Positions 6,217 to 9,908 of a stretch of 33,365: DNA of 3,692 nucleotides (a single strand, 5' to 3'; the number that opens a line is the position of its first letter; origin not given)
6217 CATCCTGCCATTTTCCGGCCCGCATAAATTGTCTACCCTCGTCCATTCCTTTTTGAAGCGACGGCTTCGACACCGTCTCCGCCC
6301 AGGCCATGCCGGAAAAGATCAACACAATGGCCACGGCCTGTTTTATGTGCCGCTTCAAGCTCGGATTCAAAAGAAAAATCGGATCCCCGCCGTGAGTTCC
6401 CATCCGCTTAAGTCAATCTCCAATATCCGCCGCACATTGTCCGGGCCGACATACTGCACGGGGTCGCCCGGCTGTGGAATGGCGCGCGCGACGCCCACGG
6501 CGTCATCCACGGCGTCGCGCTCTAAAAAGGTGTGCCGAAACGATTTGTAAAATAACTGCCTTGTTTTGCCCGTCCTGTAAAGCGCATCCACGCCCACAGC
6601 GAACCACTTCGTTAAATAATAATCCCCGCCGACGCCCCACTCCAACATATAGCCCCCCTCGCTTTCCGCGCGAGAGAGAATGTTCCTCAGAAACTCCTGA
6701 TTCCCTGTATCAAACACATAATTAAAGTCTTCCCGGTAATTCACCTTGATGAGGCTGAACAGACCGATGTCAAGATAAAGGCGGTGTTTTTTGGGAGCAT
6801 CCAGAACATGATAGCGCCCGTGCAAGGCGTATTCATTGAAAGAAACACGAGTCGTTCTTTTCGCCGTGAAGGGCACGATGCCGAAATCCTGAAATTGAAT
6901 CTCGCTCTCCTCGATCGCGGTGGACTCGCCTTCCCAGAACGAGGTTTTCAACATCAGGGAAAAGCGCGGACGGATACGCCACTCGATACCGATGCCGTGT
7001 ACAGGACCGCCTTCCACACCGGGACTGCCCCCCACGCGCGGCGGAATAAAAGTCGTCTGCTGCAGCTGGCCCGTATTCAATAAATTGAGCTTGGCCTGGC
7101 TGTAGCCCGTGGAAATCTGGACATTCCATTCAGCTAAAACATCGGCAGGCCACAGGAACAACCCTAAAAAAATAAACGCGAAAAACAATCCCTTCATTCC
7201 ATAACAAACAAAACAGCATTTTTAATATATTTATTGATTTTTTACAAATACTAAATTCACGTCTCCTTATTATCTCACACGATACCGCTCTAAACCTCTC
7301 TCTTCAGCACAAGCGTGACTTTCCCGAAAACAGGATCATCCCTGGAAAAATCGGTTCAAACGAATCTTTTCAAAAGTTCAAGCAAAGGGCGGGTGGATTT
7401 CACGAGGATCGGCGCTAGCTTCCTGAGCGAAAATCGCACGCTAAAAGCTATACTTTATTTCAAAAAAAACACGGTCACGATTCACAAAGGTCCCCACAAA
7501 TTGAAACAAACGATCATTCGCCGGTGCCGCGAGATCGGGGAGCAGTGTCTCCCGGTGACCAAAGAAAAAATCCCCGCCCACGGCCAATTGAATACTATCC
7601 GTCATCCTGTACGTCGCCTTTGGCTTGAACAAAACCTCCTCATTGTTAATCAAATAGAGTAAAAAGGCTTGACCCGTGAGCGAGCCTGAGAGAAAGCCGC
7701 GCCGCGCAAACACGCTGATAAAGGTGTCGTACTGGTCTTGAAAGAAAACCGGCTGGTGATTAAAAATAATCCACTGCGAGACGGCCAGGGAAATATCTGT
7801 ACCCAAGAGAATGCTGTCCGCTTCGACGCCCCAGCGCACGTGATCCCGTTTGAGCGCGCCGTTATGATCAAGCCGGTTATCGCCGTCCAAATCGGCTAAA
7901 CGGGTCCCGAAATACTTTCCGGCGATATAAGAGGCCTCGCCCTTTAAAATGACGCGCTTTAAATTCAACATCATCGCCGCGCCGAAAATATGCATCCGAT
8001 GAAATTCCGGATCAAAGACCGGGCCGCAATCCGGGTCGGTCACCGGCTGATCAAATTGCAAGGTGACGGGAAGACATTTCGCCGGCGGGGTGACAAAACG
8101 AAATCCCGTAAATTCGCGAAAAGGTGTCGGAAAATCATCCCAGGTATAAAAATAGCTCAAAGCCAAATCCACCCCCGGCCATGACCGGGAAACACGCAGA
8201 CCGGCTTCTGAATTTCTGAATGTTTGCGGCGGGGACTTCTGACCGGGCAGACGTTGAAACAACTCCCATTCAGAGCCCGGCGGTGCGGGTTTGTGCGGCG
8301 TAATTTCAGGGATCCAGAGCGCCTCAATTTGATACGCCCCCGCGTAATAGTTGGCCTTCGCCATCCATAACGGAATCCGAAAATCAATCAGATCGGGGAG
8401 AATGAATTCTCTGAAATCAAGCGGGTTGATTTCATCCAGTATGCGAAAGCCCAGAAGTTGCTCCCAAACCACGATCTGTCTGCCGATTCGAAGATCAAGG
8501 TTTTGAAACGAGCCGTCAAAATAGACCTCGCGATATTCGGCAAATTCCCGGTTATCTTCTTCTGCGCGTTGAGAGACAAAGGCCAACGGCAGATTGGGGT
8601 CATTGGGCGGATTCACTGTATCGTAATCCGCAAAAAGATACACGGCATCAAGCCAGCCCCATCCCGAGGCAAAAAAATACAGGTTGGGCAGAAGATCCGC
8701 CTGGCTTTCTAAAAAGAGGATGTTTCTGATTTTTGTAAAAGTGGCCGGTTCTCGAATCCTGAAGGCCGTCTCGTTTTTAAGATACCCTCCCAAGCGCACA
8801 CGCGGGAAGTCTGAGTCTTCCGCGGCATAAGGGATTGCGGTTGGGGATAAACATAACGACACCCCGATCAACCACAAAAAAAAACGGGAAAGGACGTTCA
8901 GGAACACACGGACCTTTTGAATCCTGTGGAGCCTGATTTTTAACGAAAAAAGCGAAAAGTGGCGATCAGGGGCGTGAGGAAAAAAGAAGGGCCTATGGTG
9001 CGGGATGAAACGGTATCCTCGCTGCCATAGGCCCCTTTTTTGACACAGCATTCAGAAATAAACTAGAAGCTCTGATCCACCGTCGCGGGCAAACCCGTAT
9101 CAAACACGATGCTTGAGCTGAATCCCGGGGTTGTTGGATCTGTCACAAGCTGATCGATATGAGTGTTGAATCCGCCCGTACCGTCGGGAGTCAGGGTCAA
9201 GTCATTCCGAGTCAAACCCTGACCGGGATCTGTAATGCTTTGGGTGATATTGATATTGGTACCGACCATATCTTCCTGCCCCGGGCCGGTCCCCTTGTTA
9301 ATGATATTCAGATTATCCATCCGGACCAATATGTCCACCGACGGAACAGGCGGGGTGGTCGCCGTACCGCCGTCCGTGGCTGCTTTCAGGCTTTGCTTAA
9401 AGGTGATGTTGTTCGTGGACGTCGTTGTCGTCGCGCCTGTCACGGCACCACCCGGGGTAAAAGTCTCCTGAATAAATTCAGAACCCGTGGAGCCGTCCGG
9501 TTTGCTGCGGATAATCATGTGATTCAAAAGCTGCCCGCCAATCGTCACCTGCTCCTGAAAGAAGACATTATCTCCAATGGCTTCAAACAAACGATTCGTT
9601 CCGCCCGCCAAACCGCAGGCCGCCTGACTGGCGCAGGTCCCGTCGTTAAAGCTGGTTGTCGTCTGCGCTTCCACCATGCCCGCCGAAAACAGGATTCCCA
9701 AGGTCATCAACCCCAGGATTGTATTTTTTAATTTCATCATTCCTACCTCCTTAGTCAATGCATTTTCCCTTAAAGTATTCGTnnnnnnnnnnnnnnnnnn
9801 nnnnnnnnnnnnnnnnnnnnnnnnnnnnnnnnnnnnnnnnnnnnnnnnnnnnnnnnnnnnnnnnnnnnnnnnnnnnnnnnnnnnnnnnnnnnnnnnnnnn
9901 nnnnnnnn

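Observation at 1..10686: Envelope locus with no enzymes: two secreted paralogues, then three outer-membrane barrels, then giant lipoproteins. Candidate novel surface-fibre or surface-display export system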

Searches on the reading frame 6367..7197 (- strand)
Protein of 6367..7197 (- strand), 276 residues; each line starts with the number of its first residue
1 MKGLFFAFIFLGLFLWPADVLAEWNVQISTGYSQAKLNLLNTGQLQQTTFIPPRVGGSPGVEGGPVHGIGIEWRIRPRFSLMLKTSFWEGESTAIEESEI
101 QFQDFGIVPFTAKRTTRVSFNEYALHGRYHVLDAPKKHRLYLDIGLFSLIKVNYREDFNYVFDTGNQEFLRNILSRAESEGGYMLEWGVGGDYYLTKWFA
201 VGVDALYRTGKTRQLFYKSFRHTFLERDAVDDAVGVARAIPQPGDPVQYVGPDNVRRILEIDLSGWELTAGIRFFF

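Call 7: search_protein_families(library=pfam, max_evalue=0.1, proteins=[window:6367-7197:-])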
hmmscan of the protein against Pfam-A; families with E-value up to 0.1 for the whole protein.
window:6367-7197:- (276 aa): 2 families
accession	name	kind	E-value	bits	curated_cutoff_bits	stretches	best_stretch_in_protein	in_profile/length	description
PF13505.12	OMP_b-brl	-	0.0017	19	28.7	1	9-208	2-153/175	Outer membrane protein beta-barrel domain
PF16956.11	Porin_7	-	0.096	12.5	26.6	0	157-237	180-267/287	Putative general bacterial porin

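Call 8: search_protein_families(library=ncbifam, max_evalue=0.1, proteins=[window:6367-7197:-])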
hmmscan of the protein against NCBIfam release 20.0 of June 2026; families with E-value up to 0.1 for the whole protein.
window:6367-7197:- (276 aa): 0 families

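Call 13: find_encoding_contigs(protein=window:6367-7197:-, flank=10000, max_places=10)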
Protein window:6367-7197:- (276 aa): no gene with exactly this product is on record in the collection.

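Call 53: search_solved_structures(query=A3, max_evalue=10)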
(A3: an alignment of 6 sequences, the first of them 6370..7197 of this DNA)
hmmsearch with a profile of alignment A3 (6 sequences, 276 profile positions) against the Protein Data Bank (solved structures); distinct sequences matched with E-value up to 10: 0.

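Call 60: search_protein_families(library=pfam, alignment_id=A3, max_evalue=10)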
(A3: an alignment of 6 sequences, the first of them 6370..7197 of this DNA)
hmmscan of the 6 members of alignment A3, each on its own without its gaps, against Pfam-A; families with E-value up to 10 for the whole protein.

A. member 1, window:6370-7197:- (276 aa): 2 families
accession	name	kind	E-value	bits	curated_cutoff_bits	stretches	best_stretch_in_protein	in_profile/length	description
PF13505.12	OMP_b-brl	-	0.0017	19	28.7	1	9-208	2-153/175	Outer membrane protein beta-barrel domain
PF16956.11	Porin_7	-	0.096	12.5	26.6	1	157-237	180-267/287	Putative general bacterial porin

B. families by the number of members that match (of 6 scanned): 4 families
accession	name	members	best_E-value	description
PF20318.3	DUF6613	2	0.059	Family of unknown function (DUF6613)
PF13505.12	OMP_b-brl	1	0.0017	Outer membrane protein beta-barrel domain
PF16956.11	Porin_7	1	0.096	Putative general bacterial porin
PF04414.18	tRNA_deacylase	1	0.32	D-aminoacyl-tRNA deacylase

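Call 68: find_related_loci(query=A3, collection=metagenome_contigs, flank=10000)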
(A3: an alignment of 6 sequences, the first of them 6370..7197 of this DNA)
Query A3 (276 aa) in metagenome_contigs; peptide patterns used: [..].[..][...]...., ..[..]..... (x = any residue, [..] = any of these).
393 stretches matched a pattern; 1 encode a relative of the query (tblastn E <= 1e-3); 1 distinct loci.
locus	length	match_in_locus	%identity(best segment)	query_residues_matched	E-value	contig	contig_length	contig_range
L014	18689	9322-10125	52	4-276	1e-99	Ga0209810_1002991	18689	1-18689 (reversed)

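Call 73: search_protein_families(library=pfam, max_evalue=0.01, proteins=[L014:15670-18450:+, L014:2648-4288:+, L014:4499-5671:+, L014:12828-15686:+])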
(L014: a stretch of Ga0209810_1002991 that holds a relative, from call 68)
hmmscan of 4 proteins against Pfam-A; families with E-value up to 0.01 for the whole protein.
L014:15670-18450:+ (926 aa): 13 families
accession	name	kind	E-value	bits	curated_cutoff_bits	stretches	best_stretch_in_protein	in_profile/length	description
PF13418.12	Kelch_4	-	4.9e-28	97.3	21.6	3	836-879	1-44/49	Galactose oxidase, central domain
PF13964.12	Kelch_6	-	8.5e-21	73.6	25.3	2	843-887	7-50/50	Kelch motif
PF01344.31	Kelch_1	-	2.2e-20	72.2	20.1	3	846-882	10-45/46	Kelch motif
PF13385.13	Laminin_G_3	-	8.2e-18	65.4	27.6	1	182-313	15-145/151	Concanavalin A-like lectin/glucanases superfamily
PF13415.12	Kelch_3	-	6.5e-13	48.9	22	1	798-844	2-47/48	Galactose oxidase, central domain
PF24681.1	Kelch_KLHDC2_KLHL20_DRC7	-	1.9e-12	47.4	50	1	748-912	9-173/221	KLHDC2/KLHL20/DRC7 Kelch-repeats domain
PF22352.2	K319L-like_PKD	-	5.9e-10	39.5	27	1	47-118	1-71/84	K319L-like, PKD domain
PF09343.15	DUF2460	-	3.7e-09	36.8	30.4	1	515-610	92-184/205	Conserved hypothetical protein 2217 (DUF2460)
PF24981.1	Beta-prop_ATRN-LZTR1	-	1.7e-08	34.5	50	1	674-911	37-280/289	Attractin/LZTR1 beta-propeller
PF18911.6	PKD_4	-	6.6e-07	29.7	27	1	40-81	1-42/85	PKD domain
PF07646.21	Kelch_2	-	8.5e-06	25.9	21.3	0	677-706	1-28/48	Kelch motif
PF07250.17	Glyoxal_oxid_N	-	5.4e-05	23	37.5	0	632-699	75-139/243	Glyoxal oxidase N-terminus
PF02210.31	Laminin_G_2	-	0.00011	23.1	22.9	1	207-293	16-99/126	Laminin G domain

L014:2648-4288:+ (546 aa): 1 family
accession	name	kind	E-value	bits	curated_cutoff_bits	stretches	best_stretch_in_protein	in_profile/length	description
PF13205.12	Big_5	-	2.5e-12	47.9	23.6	1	61-158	5-105/105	Bacterial Ig-like domain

L014:4499-5671:+ (390 aa): 0 families

L014:12828-15686:+ (952 aa): 1 family
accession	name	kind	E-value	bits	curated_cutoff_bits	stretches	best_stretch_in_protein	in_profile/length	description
PF13620.12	CarboxypepD_reg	-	0.00027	21.6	32.3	0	473-539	12-64/82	Carboxypeptidase regulatory-like domain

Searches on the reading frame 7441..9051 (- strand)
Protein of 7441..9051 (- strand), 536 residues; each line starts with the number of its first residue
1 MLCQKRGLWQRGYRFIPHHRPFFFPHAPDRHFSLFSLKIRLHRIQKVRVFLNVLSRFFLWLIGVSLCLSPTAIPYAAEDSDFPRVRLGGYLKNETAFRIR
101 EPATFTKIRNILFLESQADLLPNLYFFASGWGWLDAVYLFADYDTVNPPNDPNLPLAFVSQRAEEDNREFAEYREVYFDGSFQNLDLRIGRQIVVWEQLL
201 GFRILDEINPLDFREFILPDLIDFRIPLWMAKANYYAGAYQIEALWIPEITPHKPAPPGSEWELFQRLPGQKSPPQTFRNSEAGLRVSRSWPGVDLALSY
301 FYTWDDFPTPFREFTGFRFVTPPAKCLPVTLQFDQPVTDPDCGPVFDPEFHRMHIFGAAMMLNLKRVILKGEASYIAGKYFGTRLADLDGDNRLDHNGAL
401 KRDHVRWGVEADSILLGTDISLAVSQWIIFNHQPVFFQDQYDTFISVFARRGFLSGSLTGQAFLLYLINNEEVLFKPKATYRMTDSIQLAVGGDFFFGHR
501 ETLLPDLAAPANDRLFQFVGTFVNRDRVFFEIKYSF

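Call 7: search_protein_families(library=pfam, max_evalue=0.1, proteins=[window:7441-9051:-])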
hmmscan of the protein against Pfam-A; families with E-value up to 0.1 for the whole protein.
window:7441-9051:- (536 aa): 1 family
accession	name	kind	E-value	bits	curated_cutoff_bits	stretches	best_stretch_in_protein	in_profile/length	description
PF06980.17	DUF1302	-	6.8e-18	65.4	23.2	1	123-376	95-363/541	Protein of unknown function (DUF1302)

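Call 8: search_protein_families(library=ncbifam, max_evalue=0.1, proteins=[window:7441-9051:-])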
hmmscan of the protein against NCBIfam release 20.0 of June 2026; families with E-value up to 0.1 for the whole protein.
window:7441-9051:- (536 aa): 0 families

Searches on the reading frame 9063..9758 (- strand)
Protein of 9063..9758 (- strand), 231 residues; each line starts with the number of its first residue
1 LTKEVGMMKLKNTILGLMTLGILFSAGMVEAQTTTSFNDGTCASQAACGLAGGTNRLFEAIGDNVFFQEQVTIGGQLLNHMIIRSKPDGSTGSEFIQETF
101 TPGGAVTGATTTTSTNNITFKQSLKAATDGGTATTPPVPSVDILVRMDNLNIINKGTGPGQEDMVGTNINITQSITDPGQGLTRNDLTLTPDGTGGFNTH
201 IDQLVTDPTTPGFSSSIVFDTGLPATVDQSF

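Call 7: search_protein_families(library=pfam, max_evalue=0.1, proteins=[window:9063-9758:-])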
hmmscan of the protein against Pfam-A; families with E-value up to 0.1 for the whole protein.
window:9063-9758:- (231 aa): 0 families

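Call 8: search_protein_families(library=ncbifam, max_evalue=0.1, proteins=[window:9063-9758:-])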
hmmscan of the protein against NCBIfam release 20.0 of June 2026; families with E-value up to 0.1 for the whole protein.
window:9063-9758:- (231 aa): 0 families

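Call 83: list_cluster_members(proteins=[P0007, window:9063-9740:-, window:7441-8907:-])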
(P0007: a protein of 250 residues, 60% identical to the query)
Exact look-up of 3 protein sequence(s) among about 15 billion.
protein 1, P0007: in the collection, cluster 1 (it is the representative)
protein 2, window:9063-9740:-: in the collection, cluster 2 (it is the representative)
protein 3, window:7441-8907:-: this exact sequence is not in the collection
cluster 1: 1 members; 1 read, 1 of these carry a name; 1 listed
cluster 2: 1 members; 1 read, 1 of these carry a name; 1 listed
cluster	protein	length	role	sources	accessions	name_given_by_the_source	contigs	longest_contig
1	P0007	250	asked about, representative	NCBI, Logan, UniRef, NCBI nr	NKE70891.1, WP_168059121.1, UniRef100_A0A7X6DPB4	hypothetical protein [Candidatus Manganitrophus noduliformans] | CHRD domain-containing protein n=1 Tax=Candidatus Manganitrophus noduliformans ...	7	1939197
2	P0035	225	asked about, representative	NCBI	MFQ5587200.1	MAG: hypothetical protein ACE5F7_00030 [Nitrospiria bacterium]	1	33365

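Call 106: search_solved_structures(query=A7, max_evalue=10)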
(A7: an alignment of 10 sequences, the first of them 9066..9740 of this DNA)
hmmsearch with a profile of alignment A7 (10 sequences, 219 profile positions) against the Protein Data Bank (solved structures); distinct sequences matched with E-value up to 10: 1.
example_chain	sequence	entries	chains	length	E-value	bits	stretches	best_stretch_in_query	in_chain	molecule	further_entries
8yts_A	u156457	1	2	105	1.3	11.6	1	5-47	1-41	Cytochrome C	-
